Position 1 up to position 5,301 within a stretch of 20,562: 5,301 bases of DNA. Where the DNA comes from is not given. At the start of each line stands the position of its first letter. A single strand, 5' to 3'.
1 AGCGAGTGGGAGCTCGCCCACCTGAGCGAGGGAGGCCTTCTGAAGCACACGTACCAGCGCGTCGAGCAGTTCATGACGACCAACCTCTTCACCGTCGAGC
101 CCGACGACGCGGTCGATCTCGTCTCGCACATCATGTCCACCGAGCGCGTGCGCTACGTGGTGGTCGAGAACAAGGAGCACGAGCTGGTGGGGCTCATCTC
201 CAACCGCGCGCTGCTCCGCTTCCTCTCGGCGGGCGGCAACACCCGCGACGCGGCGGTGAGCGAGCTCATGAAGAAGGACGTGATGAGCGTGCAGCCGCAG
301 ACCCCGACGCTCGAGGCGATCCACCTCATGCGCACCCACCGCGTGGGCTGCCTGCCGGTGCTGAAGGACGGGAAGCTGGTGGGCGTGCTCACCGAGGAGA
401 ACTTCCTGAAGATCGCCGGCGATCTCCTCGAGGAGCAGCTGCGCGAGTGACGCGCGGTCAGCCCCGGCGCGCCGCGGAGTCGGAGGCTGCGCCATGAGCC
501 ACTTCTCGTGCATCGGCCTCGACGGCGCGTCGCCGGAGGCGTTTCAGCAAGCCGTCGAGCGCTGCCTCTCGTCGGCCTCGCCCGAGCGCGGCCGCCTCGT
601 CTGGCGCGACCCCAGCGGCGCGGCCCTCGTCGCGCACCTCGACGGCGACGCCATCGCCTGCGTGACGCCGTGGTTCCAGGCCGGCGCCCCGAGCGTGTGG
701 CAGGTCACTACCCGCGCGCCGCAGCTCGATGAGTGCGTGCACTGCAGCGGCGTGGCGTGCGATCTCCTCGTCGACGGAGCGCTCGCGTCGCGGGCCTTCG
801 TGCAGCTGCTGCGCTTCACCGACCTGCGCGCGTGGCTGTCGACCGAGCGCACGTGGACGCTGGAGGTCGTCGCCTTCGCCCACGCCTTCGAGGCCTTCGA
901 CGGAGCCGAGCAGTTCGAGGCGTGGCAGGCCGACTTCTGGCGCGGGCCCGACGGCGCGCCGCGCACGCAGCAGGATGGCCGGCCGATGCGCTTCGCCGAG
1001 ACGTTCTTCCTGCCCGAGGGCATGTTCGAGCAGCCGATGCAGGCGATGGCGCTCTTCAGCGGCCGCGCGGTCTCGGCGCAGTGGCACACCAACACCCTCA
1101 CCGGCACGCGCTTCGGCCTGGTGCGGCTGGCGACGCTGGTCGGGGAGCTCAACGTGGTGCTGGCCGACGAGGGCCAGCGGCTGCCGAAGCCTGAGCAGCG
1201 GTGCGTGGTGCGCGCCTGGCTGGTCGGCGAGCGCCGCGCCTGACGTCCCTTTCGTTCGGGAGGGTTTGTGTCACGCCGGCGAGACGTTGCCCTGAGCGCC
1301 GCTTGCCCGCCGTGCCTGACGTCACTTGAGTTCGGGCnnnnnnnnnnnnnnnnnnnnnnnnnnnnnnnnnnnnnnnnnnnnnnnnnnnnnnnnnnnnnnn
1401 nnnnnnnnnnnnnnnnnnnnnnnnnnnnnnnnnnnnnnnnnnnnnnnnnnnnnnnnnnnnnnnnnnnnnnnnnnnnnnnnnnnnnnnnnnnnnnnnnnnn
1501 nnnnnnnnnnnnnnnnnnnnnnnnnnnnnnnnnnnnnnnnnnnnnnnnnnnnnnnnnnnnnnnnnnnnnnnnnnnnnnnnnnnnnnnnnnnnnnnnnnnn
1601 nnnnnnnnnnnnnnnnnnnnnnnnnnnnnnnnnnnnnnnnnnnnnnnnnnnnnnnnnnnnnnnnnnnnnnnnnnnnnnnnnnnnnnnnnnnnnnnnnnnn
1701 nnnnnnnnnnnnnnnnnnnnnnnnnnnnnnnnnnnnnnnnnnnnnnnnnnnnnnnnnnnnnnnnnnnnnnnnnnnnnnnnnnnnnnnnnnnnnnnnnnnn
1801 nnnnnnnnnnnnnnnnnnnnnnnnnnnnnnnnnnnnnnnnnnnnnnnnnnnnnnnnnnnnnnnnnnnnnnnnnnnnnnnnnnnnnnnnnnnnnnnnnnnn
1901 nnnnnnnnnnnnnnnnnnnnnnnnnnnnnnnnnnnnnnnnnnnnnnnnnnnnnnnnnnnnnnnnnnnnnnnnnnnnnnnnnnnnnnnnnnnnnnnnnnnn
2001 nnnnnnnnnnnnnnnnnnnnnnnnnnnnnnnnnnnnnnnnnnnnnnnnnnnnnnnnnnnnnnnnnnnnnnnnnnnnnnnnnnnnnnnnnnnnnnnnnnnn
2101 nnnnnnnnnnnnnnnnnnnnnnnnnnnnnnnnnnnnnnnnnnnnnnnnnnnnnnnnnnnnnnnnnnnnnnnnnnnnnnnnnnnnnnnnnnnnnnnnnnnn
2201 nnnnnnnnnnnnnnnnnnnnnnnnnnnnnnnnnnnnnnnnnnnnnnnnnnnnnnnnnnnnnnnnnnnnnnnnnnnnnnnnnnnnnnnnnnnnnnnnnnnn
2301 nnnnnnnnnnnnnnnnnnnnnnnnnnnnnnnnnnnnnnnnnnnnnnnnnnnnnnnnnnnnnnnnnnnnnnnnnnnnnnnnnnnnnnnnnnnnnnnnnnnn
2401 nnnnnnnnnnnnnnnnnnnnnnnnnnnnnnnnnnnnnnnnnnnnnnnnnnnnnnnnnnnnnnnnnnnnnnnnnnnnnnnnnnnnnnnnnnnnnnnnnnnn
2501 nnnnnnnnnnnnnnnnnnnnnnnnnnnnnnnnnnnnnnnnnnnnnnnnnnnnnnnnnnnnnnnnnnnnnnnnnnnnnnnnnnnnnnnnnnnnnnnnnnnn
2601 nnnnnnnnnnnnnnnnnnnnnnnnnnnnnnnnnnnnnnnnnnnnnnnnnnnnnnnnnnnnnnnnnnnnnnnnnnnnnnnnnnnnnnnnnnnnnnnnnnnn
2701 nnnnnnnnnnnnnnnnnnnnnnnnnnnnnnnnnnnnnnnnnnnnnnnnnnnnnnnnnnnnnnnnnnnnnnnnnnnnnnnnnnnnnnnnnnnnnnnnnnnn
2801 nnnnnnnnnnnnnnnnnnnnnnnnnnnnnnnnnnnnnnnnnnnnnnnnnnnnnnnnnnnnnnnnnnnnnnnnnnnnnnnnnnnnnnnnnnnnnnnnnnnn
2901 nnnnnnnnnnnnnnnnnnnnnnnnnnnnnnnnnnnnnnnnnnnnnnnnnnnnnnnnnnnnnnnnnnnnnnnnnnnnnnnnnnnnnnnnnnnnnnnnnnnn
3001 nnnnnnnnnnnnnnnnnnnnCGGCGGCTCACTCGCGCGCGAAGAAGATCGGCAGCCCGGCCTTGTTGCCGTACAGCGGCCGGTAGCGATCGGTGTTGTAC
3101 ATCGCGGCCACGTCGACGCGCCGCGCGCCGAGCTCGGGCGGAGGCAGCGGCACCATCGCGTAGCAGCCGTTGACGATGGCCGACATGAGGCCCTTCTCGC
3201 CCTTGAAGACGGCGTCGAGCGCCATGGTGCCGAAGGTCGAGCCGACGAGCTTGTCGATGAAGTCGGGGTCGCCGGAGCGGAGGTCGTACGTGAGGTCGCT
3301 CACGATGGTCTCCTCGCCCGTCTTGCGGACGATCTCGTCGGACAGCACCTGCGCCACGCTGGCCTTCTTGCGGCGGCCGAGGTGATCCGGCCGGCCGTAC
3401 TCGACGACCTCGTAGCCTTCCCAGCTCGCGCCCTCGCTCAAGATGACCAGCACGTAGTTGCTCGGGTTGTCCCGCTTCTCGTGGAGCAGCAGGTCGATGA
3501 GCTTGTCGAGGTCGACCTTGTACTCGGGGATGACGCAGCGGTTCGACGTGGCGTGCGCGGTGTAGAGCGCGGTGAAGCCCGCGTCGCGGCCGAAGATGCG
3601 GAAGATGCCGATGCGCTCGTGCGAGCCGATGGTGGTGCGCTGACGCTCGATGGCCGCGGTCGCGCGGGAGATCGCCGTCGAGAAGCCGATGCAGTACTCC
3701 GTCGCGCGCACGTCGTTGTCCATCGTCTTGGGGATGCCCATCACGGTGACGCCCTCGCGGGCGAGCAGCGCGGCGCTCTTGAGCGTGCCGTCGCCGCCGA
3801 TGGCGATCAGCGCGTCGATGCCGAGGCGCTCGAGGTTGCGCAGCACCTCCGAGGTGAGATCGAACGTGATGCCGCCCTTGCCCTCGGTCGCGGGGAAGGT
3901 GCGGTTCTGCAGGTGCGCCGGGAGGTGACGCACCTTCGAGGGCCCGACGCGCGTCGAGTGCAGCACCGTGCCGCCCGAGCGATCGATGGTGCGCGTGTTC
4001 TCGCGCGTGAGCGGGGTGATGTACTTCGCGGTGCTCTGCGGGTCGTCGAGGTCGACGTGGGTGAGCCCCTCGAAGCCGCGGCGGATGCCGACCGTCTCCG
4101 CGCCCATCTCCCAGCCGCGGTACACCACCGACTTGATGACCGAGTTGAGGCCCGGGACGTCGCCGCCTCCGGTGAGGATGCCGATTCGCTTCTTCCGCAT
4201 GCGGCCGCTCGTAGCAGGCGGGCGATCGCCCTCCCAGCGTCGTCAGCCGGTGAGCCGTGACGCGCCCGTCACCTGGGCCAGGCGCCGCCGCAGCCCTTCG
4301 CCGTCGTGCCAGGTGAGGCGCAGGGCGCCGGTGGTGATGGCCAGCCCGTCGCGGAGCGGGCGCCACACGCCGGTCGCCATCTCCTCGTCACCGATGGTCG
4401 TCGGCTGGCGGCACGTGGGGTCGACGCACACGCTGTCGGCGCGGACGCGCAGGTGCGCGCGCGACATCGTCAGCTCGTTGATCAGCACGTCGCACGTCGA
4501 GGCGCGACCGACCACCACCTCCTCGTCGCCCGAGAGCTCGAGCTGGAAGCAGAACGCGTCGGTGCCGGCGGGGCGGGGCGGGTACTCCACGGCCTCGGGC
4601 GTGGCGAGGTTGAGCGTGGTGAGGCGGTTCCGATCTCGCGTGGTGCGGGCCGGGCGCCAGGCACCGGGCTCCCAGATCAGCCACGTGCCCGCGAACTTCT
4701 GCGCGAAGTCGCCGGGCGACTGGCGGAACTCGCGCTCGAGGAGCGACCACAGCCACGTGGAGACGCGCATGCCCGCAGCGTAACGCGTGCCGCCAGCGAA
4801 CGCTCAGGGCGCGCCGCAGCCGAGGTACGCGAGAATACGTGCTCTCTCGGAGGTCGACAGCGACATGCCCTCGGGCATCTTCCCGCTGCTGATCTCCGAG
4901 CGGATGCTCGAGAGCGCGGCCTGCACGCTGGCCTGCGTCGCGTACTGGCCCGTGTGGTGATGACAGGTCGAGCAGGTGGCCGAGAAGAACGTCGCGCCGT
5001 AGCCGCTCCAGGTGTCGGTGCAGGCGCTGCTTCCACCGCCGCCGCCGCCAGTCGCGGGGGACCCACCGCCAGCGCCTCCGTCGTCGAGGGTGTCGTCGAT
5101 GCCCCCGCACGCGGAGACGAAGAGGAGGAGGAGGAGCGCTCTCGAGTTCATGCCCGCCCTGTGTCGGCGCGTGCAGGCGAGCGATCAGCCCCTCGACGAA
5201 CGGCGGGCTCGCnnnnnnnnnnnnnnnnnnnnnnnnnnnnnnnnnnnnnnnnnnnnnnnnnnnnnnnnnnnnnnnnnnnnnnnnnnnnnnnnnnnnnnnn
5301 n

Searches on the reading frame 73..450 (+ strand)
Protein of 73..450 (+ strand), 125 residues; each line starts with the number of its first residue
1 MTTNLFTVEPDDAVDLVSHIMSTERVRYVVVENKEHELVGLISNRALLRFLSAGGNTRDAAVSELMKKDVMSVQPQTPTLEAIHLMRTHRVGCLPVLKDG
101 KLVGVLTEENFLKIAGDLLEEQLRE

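Call 3: search_protein_families(library=pfam, proteins=[window:73-450:+], max_evalue=1)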
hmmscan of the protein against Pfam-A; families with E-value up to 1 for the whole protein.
window:73-450:+ (125 aa): 1 family
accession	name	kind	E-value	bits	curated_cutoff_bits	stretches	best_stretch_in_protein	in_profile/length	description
PF00571.33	CBS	-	4.5e-25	88.2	24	2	62-114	1-54/57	CBS domain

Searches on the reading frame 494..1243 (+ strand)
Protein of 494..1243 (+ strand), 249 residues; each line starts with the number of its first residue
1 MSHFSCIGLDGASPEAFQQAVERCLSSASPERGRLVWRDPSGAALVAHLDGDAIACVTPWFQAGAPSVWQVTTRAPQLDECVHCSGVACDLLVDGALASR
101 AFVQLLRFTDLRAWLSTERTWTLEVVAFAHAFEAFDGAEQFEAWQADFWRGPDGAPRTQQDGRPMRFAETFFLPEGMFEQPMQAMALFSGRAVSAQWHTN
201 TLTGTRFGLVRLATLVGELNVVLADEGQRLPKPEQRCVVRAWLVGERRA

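Call 3: search_protein_families(library=pfam, proteins=[window:494-1243:+], max_evalue=1)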
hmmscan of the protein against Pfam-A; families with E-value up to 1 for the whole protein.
window:494-1243:+ (249 aa): 0 families

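Call 4: search_protein_families(library=ncbifam, proteins=[window:494-1243:+], max_evalue=1)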
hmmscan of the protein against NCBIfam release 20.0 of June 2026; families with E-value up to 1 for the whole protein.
window:494-1243:+ (249 aa): 0 families

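Call 103: search_protein_families(library=phrogs, proteins=[window:494-1243:+], max_evalue=0.01)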
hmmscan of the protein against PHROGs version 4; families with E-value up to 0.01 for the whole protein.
window:494-1243:+ (249 aa): 0 families

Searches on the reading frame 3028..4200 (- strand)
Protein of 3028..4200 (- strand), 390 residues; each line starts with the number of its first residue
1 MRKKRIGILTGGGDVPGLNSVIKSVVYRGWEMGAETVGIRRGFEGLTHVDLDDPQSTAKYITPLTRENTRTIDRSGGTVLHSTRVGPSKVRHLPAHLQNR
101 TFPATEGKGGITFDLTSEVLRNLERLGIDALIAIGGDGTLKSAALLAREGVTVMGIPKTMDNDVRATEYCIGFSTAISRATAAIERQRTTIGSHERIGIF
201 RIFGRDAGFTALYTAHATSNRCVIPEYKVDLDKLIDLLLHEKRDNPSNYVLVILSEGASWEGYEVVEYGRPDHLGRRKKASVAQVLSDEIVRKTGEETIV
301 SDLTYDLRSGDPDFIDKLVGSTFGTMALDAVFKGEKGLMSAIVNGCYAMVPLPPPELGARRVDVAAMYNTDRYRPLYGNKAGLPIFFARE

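Call 3: search_protein_families(library=pfam, proteins=[window:3028-4200:-], max_evalue=1)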
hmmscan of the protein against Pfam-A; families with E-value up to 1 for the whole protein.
window:3028-4200:- (390 aa): 5 families
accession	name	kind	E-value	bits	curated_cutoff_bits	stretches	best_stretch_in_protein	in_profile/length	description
PF00365.25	PFK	-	2.8e-66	224.1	30.9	1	5-330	1-276/277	Phosphofructokinase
PF01513.26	NAD_kinase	-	1.6e-06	28.9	25.5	1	61-157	12-103/130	ATP-NAD kinase N-terminal domain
PF00781.29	DAGK_cat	-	0.0062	16.6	23.6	1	116-144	44-72/125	Diacylglycerol kinase catalytic domain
PF09890.14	DUF2117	-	0.075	12.4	25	1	126-163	252-288/325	Uncharacterized protein conserved in archaea (DUF2117)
PF18338.7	BppL_N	-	0.11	12.6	25.8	1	288-301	3-16/25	Lower baseplate protein N-terminal domain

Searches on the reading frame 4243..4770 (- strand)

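Call 3: search_protein_families(library=pfam, proteins=[window:4243-4770:-], max_evalue=1)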
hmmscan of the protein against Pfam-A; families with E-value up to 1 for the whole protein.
window:4243-4770:- (175 aa): 2 families
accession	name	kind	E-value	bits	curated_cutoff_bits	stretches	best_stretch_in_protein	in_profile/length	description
PF16697.10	Yop-YscD_cpl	-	0.00023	21.8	33.2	1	82-153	16-89/94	Inner membrane component of T3SS, cytoplasmic domain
PF00498.31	FHA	-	0.00076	20.3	20.7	1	85-145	1-64/67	FHA domain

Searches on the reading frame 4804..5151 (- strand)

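Call 3: search_protein_families(library=pfam, proteins=[window:4804-5151:-], max_evalue=1)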
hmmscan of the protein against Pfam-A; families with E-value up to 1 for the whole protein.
window:4804-5151:- (115 aa): 4 families
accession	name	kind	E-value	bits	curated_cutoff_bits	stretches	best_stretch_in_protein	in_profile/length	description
PF13442.11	Cytochrome_CBB3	-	0.00034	21.3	27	1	52-110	6-68/68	Cytochrome C oxidase, cbb3-type, subunit III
PF00034.26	Cytochrom_C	-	0.017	16.9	21.3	1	52-74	4-26/90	Cytochrome c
PF10058.14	Zn_ribbon_10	-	0.042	14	24.2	1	59-73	24-38/54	ER junction formation factor lunapark, zinc ribbon finger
PF14376.11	Haem_bd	-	0.1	13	27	1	55-92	37-74/133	Haem-binding domain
